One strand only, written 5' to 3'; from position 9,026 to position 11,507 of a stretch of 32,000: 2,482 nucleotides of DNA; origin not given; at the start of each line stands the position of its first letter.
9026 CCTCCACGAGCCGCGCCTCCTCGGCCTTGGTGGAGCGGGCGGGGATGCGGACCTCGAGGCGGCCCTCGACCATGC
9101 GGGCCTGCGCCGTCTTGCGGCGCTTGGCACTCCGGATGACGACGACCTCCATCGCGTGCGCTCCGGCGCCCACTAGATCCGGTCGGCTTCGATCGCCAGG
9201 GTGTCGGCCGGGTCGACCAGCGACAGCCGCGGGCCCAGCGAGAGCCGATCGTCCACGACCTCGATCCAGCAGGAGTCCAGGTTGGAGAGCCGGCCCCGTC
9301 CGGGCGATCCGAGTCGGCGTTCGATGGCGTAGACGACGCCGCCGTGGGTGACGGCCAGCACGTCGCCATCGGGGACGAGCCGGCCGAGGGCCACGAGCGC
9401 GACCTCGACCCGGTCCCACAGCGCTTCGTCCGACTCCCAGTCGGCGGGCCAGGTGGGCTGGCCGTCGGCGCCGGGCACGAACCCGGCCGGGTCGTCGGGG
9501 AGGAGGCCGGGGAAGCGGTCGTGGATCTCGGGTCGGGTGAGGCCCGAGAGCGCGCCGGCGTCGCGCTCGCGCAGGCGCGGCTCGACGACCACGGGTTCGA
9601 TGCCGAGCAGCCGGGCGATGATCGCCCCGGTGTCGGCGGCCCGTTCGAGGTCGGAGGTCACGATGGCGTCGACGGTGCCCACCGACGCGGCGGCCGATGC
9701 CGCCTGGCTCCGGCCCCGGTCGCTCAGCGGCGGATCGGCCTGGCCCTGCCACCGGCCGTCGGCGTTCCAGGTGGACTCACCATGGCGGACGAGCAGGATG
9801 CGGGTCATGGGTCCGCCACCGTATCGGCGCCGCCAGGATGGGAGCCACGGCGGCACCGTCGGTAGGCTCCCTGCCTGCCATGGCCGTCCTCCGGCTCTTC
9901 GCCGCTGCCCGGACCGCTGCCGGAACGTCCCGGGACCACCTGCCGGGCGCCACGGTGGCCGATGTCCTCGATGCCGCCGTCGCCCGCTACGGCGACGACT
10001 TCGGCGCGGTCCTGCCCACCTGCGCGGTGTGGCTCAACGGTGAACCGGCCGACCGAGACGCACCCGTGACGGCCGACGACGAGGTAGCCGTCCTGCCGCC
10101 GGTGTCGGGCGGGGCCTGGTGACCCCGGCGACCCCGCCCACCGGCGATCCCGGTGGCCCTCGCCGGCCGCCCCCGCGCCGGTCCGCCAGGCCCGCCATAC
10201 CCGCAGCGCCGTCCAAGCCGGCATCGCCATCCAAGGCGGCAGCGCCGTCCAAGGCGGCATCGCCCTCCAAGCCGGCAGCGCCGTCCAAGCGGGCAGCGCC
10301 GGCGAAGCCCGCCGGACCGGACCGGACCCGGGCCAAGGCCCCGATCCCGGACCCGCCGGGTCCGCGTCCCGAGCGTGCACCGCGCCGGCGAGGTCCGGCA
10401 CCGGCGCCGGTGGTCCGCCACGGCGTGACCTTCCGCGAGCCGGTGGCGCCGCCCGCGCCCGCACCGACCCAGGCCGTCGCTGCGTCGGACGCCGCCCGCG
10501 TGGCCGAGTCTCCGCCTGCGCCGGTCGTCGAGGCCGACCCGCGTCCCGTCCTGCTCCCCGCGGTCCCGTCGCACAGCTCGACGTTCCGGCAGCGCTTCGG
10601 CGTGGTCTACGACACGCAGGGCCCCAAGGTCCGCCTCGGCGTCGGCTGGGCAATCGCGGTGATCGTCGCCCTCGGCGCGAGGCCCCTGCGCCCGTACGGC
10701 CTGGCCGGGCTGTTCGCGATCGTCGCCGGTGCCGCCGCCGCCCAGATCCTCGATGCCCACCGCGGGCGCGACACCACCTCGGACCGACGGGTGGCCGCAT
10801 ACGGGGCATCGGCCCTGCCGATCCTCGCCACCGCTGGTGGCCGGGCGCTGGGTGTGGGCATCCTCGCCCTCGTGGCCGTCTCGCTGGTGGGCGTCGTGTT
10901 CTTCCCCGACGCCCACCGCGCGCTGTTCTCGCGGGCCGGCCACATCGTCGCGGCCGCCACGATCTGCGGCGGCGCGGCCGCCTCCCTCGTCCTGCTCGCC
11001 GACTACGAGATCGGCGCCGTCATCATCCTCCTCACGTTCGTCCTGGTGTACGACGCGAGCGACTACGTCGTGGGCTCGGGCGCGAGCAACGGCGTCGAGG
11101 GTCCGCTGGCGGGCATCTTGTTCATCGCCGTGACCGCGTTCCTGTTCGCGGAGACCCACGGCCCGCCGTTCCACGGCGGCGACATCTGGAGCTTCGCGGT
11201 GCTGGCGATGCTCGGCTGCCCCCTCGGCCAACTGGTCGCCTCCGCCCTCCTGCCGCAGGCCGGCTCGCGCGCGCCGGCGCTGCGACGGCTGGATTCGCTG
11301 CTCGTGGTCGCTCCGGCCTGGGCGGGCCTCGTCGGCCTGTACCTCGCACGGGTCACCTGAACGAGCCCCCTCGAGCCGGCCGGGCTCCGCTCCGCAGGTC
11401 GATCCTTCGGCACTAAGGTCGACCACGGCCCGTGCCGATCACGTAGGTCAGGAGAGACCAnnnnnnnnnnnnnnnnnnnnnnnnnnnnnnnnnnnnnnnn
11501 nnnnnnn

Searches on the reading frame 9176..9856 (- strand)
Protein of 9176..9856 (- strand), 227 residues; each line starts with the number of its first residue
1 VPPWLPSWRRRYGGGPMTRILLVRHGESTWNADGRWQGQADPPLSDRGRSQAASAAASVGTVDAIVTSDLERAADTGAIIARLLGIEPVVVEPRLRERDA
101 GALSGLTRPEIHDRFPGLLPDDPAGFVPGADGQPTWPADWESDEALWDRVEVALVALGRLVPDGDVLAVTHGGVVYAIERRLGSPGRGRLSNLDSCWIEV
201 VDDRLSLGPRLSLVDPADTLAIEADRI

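Call 55: search_protein_families(library=ncbifam, proteins=[window:9176-9856:-], max_evalue=0.00001)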
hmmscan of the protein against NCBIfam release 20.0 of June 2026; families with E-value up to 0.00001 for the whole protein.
window:9176-9856:- (227 aa): 17 families
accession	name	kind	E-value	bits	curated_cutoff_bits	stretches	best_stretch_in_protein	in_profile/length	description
NF005567.0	PRK07238.1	equivalog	1.6e-23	83.7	326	1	15-172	175-327/378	bifunctional RNase H/acid phosphatase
TIGR03162.1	ribazole_cobC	equivalog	3.2e-21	75.5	162.9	1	20-180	1-153/176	alpha-ribazole phosphatase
NF045917.1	PhserinePhPspA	equivalog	1.5e-19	70.5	350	1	17-116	1-101/211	phosphoserine phosphatase PspA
NF002901.0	PRK03482.1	equivalog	9.8e-19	67.8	261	1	17-105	1-90/215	2,3-diphosphoglycerate-dependent phosphoglycerate mutase GpmB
NF010713.0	PRK14115.1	equivalog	4.2e-14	52.4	305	1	17-115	1-105/248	2,3-diphosphoglycerate-dependent phosphoglycerate mutase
TIGR01258.1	pgm_1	subfamily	4.9e-13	49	81.7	1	19-115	2-104/245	2,3-bisphosphoglycerate-dependent phosphoglycerate mutase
NF009993.0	PRK13462.1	equivalog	6.4e-13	48.8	226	1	18-178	6-154/203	acid phosphatase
NF038349.1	dPGM_arch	equivalog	1.7e-12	47.6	225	1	20-106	1-89/194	2,3-diphosphoglycerate-dependent phosphoglycerate mutase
NF002339.0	PRK01295.1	equivalog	6.1e-12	45.4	316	1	20-115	5-106/206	2,3-bisphosphoglycerate-dependent phosphoglycerate mutase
TIGR03848.1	MSMEG_4193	subfamily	5.8e-11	42.2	203.85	1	20-105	2-89/204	MSMEG_4193 family putative phosphomutase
NF010718.0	PRK14120.1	equivalog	1e-10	41.3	366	1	18-115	5-108/249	phosphoglyceromutase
NF011580.0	PRK15004.1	equivalog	1.2e-10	41.8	250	1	19-177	2-155/203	adenosylcobalamin/alpha-ribazole phosphatase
NF002217.0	PRK01112.1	equivalog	1.4e-10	40.9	320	1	17-80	1-65/228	2,3-bisphosphoglycerate-dependent phosphoglycerate mutase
NF010717.0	PRK14119.1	equivalog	1.4e-09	37.9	378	1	17-115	1-105/228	2,3-diphosphoglycerate-dependent phosphoglycerate mutase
NF010715.0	PRK14117.1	equivalog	6e-08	32.4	421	1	17-115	1-105/230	phosphoglycerate mutase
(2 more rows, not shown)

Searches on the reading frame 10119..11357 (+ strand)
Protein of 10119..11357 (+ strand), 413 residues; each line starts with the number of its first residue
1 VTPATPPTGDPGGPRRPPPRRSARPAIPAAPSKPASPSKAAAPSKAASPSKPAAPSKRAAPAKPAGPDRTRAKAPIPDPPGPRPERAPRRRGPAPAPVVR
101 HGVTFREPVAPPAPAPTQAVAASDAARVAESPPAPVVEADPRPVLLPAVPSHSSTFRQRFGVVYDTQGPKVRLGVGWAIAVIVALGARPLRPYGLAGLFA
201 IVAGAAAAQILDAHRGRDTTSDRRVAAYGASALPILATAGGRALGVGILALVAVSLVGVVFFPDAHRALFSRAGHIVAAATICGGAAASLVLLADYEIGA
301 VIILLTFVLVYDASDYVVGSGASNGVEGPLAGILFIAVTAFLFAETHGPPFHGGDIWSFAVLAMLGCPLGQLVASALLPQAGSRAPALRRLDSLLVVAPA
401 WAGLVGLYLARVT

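Call 3: search_protein_families(library=pfam, proteins=[window:10119-11357:+], max_evalue=1)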
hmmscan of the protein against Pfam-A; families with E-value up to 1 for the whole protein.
window:10119-11357:+ (413 aa): 0 families

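Call 4: search_protein_families(library=ncbifam, proteins=[window:10119-11357:+], max_evalue=1)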
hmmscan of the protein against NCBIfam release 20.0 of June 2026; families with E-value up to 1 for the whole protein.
window:10119-11357:+ (413 aa): 1 family
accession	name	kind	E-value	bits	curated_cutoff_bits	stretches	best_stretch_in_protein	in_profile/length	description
TIGR02897.1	QoxC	equivalog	0.038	14.1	239.9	1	153-200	118-165/190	cytochrome aa3 quinol oxidase subunit III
